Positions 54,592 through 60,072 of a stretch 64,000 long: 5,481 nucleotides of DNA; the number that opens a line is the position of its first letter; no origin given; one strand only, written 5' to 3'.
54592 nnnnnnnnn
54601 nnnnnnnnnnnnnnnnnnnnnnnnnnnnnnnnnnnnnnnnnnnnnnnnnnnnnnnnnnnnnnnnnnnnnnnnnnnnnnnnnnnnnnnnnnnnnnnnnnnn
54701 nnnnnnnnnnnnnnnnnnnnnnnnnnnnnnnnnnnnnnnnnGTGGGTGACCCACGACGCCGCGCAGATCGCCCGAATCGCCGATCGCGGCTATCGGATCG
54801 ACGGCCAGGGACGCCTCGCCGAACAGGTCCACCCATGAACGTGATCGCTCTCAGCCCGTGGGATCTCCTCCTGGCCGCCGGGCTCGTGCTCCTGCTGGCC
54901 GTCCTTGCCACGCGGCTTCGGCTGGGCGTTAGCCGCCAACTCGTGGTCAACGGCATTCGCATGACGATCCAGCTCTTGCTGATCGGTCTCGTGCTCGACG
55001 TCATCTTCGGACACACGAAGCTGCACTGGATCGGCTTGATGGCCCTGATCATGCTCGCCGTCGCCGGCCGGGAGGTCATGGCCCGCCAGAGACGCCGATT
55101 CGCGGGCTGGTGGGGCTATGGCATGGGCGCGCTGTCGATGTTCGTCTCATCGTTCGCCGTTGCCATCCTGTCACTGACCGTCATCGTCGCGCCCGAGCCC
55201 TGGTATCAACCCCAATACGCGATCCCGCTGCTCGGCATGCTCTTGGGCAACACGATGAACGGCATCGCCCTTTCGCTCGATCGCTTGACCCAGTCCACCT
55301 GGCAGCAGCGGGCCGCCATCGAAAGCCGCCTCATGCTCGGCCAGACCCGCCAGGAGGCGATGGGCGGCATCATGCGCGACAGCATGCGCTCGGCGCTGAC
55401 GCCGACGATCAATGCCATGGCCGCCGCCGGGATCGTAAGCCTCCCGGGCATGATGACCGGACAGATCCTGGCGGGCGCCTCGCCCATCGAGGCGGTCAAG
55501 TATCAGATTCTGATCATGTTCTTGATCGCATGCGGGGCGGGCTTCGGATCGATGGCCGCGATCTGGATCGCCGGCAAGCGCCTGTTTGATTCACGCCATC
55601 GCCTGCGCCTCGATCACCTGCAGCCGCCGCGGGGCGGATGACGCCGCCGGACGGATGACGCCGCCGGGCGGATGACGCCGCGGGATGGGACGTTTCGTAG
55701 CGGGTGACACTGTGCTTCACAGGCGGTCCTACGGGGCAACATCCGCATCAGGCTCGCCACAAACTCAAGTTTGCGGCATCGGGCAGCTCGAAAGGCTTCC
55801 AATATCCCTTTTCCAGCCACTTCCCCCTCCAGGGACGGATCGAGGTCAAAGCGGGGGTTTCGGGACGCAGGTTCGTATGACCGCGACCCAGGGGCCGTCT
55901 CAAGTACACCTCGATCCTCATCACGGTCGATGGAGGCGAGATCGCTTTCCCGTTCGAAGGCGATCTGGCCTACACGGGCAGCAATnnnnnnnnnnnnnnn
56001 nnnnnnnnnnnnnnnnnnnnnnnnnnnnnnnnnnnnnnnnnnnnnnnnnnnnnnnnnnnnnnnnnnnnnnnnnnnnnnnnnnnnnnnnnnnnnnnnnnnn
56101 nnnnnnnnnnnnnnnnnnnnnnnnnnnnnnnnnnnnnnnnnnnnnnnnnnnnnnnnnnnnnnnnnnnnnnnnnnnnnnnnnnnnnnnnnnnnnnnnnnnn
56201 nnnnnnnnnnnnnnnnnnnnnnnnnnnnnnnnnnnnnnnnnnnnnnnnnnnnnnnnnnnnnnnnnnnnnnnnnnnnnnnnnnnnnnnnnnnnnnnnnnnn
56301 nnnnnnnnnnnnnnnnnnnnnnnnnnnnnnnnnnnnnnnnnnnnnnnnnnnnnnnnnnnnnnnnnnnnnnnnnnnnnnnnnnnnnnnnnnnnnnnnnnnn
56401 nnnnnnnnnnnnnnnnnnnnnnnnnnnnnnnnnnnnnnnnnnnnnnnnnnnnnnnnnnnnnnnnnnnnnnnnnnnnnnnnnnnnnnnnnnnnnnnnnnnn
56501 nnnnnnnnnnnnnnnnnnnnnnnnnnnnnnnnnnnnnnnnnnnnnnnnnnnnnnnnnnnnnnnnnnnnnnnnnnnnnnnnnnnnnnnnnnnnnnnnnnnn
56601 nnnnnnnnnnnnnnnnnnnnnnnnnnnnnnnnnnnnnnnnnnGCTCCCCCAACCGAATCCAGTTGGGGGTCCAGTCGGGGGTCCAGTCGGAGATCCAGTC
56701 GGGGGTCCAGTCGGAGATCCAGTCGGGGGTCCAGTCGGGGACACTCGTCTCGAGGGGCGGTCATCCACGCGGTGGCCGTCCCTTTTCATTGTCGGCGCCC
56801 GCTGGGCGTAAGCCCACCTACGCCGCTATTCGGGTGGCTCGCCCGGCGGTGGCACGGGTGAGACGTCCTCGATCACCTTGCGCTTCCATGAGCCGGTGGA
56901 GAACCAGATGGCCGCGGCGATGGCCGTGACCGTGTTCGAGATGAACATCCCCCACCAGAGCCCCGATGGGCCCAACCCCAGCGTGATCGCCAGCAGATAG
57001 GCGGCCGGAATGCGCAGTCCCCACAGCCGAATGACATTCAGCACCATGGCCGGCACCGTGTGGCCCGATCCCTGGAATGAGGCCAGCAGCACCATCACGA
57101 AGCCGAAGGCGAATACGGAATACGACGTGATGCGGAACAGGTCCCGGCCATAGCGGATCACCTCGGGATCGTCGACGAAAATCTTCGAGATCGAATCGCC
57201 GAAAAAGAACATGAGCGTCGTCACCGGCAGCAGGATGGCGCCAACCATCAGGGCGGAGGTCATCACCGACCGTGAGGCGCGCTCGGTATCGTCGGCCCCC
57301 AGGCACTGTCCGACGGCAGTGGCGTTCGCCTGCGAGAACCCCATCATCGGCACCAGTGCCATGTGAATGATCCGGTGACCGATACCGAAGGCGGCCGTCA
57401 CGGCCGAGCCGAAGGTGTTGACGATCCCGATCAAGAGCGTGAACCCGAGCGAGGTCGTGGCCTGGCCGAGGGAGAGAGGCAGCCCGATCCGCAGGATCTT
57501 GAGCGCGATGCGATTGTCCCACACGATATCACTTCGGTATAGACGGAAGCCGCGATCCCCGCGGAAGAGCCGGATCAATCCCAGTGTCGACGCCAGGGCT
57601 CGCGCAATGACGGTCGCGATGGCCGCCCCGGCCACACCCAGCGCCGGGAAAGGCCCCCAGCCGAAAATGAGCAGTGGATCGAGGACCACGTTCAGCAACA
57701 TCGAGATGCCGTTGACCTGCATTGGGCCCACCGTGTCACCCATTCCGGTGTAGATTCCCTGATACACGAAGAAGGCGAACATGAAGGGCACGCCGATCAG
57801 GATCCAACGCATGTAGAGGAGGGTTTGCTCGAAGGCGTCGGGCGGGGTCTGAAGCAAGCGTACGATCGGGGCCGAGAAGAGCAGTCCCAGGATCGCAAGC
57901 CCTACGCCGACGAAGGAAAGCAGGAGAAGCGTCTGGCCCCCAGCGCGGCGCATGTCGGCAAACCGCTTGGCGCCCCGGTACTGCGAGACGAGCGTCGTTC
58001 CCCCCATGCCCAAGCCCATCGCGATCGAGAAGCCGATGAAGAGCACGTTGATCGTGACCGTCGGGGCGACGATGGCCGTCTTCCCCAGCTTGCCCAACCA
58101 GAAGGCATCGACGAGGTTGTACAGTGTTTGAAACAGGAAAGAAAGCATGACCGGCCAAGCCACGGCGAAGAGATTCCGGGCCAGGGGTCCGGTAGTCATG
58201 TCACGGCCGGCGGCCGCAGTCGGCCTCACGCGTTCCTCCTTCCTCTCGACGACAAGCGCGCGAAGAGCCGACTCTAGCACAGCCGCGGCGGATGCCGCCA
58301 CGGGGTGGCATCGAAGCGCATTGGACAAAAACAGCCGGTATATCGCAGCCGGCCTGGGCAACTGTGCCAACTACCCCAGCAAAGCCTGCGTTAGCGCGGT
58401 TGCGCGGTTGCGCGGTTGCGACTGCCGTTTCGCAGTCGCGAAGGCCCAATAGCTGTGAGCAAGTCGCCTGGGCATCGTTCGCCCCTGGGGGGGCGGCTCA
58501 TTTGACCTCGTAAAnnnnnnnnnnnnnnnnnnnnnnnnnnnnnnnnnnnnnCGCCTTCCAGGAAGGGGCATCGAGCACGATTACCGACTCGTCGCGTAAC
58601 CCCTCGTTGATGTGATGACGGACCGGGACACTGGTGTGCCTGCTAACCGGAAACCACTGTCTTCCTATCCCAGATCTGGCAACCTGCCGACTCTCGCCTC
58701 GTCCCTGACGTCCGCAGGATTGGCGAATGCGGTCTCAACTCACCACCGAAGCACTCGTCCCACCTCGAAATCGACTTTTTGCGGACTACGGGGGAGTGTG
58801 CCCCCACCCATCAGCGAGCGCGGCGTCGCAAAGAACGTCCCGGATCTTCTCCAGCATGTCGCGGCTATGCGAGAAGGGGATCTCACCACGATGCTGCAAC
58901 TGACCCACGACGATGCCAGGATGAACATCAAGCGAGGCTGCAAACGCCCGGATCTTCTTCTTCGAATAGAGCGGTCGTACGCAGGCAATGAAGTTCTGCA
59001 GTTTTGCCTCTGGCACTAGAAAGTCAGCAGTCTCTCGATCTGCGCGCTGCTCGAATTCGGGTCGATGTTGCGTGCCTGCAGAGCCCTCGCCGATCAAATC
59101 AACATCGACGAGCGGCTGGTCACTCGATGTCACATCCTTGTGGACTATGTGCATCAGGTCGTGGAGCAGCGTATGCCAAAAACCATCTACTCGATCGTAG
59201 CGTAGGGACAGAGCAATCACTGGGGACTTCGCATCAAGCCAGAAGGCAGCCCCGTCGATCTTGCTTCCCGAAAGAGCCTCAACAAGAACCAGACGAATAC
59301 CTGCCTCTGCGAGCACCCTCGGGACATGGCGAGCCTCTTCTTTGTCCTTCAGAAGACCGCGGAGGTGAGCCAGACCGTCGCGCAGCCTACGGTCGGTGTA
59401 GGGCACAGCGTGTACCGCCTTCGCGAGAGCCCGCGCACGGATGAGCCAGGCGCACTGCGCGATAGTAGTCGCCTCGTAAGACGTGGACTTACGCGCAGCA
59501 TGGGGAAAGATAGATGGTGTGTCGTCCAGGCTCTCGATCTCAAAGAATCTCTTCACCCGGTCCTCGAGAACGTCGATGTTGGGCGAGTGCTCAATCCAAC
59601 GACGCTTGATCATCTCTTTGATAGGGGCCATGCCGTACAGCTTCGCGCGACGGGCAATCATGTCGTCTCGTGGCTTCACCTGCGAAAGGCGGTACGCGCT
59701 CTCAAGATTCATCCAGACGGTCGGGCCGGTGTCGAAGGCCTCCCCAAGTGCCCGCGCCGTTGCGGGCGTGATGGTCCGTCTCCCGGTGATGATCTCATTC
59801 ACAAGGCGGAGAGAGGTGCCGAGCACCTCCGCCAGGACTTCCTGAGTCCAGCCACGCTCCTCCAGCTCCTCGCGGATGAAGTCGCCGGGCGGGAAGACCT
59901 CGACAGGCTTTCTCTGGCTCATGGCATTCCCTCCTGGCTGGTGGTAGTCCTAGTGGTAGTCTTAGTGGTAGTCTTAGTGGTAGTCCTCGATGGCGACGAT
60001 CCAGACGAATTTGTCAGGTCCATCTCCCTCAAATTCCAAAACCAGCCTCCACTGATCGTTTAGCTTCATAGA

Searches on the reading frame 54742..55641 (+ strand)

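Call 16: search_protein_families(library=pfam, proteins=[window:54742-55641:+], max_evalue=0.00001)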
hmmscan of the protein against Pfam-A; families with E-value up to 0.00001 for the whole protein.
window:54742-55641:+ (299 aa): 1 family
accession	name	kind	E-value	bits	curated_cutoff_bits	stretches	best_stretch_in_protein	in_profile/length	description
PF03649.18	UPF0014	-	1.8e-85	286.6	22.6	1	40-282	2-242/242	Uncharacterised protein family (UPF0014)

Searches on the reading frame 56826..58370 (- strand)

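Call 16: search_protein_families(library=pfam, proteins=[window:56826-58370:-], max_evalue=0.00001)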
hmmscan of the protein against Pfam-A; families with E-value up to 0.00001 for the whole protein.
window:56826-58370:- (514 aa): 1 family
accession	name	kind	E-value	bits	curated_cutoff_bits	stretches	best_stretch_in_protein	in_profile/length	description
PF01554.23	MatE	-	4.1e-65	218.8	24.9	2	73-233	1-161/161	MatE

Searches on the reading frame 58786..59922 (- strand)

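Call 16: search_protein_families(library=pfam, proteins=[window:58786-59922:-], max_evalue=0.00001)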
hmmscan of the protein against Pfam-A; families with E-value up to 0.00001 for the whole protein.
window:58786-59922:- (378 aa): 2 families
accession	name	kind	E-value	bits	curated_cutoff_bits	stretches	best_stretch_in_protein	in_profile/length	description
PF01381.28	HTH_3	-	4.5e-10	39.9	23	1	16-68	1-53/55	Helix-turn-helix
PF13560.12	HTH_31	-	1.4e-07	32.2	27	1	13-68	3-59/64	Helix-turn-helix domain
